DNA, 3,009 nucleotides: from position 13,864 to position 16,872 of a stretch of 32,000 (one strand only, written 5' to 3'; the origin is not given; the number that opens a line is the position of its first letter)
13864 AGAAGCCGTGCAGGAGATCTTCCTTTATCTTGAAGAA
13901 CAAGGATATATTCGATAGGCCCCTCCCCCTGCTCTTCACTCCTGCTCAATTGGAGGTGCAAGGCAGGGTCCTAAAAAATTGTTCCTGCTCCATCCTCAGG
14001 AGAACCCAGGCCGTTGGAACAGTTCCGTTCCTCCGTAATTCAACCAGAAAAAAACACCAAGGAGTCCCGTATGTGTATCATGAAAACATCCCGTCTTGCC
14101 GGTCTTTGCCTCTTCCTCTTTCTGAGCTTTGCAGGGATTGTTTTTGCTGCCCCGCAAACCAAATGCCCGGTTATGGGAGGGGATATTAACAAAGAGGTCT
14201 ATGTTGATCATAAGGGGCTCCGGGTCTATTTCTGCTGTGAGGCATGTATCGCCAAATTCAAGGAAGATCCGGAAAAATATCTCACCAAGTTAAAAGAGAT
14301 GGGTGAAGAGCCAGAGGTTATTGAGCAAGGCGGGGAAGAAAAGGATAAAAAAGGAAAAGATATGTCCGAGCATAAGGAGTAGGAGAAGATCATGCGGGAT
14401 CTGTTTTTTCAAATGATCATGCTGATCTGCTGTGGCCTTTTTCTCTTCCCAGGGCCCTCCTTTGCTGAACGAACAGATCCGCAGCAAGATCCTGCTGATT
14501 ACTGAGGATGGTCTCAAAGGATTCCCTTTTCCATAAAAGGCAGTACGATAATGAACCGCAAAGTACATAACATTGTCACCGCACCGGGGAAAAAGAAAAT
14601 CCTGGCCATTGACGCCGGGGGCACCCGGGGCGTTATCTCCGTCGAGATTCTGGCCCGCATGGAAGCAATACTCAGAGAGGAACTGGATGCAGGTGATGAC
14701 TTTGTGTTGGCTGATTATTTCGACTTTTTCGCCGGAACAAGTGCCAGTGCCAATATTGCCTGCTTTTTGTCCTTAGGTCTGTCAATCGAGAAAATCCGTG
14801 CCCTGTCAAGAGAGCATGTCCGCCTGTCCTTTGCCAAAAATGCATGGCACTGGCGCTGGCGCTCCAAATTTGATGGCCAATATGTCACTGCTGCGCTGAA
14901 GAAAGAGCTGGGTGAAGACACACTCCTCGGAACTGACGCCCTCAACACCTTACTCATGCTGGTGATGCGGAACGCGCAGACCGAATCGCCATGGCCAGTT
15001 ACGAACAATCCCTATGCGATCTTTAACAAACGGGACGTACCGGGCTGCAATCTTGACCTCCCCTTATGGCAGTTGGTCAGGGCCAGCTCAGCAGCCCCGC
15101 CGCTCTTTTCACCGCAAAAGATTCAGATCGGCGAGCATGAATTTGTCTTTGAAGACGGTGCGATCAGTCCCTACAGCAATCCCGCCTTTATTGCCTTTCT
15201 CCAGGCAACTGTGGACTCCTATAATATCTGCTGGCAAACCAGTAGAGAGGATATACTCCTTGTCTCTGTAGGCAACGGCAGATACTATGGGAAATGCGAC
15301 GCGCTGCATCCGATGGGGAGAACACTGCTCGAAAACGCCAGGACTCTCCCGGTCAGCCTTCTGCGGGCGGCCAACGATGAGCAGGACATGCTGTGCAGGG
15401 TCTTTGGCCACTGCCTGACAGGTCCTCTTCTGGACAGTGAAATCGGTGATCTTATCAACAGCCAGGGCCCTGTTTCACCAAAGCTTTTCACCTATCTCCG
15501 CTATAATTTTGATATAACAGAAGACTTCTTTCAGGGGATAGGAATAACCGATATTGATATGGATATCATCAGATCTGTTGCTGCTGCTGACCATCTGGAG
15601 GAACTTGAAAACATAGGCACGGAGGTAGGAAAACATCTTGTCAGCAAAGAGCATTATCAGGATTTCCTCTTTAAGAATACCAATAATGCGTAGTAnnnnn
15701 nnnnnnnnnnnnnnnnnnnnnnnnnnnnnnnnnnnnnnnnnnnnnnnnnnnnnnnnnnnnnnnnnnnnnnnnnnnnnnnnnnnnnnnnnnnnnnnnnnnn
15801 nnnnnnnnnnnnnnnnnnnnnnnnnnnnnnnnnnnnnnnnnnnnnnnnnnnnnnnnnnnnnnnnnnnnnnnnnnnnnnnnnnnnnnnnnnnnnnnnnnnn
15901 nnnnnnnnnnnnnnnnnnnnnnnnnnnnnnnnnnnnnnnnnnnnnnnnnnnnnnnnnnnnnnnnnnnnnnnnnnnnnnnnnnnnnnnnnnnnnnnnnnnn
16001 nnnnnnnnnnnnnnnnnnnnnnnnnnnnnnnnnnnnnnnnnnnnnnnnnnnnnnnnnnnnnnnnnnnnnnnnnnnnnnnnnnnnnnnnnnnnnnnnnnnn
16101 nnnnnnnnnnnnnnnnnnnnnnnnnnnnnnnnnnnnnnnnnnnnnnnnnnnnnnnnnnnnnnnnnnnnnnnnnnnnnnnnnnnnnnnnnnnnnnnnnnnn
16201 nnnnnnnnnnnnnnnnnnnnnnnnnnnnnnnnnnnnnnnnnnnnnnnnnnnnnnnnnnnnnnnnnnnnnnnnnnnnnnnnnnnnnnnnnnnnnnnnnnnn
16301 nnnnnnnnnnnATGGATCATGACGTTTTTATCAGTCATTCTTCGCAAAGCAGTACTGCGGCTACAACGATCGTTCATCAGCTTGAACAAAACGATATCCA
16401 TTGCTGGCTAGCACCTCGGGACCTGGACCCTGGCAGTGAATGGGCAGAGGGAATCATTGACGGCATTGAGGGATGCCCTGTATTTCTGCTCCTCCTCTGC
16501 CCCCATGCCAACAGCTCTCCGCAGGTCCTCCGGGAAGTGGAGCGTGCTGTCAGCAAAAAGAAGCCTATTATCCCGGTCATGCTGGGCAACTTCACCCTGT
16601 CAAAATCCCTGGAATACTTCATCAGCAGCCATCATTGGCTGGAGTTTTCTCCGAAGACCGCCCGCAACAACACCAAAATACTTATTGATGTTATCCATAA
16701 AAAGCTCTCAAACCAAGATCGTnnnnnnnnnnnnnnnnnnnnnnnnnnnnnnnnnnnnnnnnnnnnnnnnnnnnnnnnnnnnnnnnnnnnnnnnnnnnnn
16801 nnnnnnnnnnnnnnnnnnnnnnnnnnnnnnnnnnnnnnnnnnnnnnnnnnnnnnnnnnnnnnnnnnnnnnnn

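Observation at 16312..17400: TIR protein with a predicted periplasmic SNase-like domain in which most catalytic residues are replaced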

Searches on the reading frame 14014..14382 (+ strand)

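Call 3: search_protein_families(library=pfam, proteins=[window:14014-14382:+], max_evalue=1)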
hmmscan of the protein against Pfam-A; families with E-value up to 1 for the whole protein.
window:14014-14382:+ (122 aa): 5 families
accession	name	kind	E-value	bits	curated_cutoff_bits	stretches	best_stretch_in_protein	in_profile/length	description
PF04945.19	YHS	-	4.7e-09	36.6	30.3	1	52-91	4-45/47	YHS domain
PF24273.1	TRASH_HVO_1752_C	-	0.0055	17.3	27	1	67-85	21-39/47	HVO_1752, C-terminal TRASH domain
PF11494.13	Ta0938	-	0.012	16.5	27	1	60-84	12-36/92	Ta0938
PF08394.17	Arc_trans_TRASH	-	0.018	15.6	27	1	50-84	2-37/43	Archaeal TRASH domain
PF06467.20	zf-FCS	-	0.068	13.4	22.4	1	60-82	17-39/39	MYM-type Zinc finger with FCS sequence motif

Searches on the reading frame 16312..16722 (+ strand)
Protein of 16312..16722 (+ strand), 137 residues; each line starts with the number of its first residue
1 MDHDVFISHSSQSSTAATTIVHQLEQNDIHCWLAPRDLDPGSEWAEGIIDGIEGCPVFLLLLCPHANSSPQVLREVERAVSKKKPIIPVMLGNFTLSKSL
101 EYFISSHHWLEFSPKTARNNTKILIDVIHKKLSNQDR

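Call 35: search_solved_structures(query=window:16312-16722:+, max_evalue=1, show_alignments=4)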
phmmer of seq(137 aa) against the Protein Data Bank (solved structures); distinct sequences matched with E-value up to 1: 17.
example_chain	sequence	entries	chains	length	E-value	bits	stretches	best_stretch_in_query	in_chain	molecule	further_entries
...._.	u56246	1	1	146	0.0024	20.8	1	2-92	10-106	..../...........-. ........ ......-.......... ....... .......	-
3ub3_A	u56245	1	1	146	0.0061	19.5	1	2-72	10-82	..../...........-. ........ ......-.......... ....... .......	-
4lqd_A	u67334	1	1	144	0.0083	19.1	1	2-72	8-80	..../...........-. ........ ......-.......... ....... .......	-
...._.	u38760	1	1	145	0.0084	19.1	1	2-72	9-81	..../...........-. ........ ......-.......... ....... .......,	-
3ub2_A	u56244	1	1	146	0.0086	19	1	2-72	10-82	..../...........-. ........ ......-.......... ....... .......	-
8jzm_A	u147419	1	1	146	0.0087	19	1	2-72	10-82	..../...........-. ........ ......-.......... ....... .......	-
4fz5_A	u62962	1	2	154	0.0098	18.8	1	2-72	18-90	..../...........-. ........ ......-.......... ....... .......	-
4w8h_A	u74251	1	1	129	0.0099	18.8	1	4-90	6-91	Toll-receptor-related 2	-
4w8g_A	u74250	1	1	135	0.011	18.7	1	4-90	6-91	Toll-receptor-related 2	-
5uzb_A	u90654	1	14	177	0.014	18.3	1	2-72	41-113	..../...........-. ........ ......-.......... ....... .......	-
6wt6_A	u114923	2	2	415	0.015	18.2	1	5-93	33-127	Metazoan TIR-STING fusion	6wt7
9fqm_B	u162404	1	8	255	0.03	17.3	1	2-72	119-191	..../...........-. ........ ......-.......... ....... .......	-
9mud_K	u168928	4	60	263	0.031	17.2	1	5-94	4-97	Cat1 (CRISPR associated TIR 1) pentagonal filament | Cat1 (CRISPR associated TIR 1) pentagonal filament assembly | Cat1 (CRISPR-associated TIR 1)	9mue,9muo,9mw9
4om7_A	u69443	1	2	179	0.04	16.9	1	4-66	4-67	Toll-like receptor 6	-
2ndh_A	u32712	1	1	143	0.14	15.1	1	2-72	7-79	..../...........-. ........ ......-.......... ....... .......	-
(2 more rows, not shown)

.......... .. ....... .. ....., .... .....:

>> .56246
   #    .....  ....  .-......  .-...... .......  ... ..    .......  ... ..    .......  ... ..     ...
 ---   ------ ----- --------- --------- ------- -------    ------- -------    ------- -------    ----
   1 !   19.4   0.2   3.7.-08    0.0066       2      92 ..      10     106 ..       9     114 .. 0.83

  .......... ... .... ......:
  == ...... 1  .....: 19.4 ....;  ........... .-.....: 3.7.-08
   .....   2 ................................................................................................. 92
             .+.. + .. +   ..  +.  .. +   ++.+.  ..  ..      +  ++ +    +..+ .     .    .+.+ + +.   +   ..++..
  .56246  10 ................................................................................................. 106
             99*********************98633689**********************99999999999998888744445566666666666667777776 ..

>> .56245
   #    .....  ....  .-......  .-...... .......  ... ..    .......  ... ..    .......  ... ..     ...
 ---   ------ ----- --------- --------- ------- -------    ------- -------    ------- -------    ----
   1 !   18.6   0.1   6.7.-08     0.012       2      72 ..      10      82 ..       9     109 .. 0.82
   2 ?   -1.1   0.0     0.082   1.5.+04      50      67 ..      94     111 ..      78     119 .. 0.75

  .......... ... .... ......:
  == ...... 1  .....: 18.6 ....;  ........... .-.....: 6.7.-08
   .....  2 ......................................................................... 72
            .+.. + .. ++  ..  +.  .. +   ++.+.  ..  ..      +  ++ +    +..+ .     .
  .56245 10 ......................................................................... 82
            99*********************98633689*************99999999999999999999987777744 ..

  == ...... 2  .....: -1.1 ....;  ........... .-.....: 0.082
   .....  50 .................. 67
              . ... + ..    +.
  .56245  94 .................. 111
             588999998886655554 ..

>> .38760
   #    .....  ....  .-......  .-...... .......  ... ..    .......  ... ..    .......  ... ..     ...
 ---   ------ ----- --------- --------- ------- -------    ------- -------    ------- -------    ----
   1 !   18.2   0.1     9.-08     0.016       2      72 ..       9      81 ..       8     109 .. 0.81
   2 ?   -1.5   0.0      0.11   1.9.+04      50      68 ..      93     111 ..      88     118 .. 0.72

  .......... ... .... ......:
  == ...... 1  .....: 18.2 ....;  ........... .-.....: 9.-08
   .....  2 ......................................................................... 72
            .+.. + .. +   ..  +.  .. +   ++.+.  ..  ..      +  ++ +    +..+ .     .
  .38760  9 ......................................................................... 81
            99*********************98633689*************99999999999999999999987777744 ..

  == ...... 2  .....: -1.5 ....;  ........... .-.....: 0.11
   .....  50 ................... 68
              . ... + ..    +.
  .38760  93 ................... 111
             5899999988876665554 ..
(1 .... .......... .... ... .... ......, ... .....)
